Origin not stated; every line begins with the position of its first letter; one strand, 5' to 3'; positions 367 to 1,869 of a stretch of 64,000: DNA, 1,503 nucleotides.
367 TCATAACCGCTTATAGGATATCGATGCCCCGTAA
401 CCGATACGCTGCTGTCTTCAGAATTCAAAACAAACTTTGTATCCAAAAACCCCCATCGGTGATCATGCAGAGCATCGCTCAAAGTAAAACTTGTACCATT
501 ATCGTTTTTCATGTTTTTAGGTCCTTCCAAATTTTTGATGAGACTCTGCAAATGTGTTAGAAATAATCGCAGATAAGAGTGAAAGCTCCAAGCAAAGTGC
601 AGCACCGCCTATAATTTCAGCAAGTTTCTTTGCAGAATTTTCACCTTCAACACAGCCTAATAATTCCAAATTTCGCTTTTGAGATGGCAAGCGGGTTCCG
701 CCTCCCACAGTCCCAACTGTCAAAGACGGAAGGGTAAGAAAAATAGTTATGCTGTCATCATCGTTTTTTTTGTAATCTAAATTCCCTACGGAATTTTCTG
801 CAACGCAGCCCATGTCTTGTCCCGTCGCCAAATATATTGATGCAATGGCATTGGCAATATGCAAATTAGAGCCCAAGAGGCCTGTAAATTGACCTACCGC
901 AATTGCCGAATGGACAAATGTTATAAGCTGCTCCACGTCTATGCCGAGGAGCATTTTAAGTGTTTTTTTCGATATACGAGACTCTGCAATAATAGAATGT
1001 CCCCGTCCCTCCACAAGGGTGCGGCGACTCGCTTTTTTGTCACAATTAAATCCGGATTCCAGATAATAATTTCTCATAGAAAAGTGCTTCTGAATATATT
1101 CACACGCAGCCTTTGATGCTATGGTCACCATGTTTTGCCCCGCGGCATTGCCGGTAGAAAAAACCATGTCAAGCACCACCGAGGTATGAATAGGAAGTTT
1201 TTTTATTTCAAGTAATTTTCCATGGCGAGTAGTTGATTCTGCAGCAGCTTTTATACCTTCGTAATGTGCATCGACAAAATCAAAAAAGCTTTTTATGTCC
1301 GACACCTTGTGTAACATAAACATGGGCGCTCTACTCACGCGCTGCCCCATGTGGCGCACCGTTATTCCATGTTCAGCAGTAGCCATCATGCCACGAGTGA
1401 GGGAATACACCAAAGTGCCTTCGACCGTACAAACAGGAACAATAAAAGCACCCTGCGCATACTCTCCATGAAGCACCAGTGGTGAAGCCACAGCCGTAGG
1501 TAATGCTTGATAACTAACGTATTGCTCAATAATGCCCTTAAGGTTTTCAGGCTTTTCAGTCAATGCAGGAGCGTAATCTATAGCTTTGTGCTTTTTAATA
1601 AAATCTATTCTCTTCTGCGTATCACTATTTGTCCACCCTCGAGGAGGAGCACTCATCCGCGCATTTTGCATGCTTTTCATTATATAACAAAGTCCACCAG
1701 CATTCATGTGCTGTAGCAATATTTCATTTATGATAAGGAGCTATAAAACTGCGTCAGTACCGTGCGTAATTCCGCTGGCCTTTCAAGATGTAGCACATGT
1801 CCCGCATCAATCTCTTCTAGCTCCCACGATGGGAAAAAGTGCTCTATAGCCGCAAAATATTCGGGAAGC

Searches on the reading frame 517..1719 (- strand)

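Call 34: search_protein_families(library=pfam, proteins=[window:517-1719:-], max_evalue=0.00001)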
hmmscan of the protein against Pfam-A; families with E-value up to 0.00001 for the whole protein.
window:517-1719:- (400 aa): 1 family
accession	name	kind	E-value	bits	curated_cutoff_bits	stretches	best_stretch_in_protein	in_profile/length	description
PF00368.23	HMG-CoA_red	-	5.2e-87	292.7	27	1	35-399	3-368/368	Hydroxymethylglutaryl-coenzyme A reductase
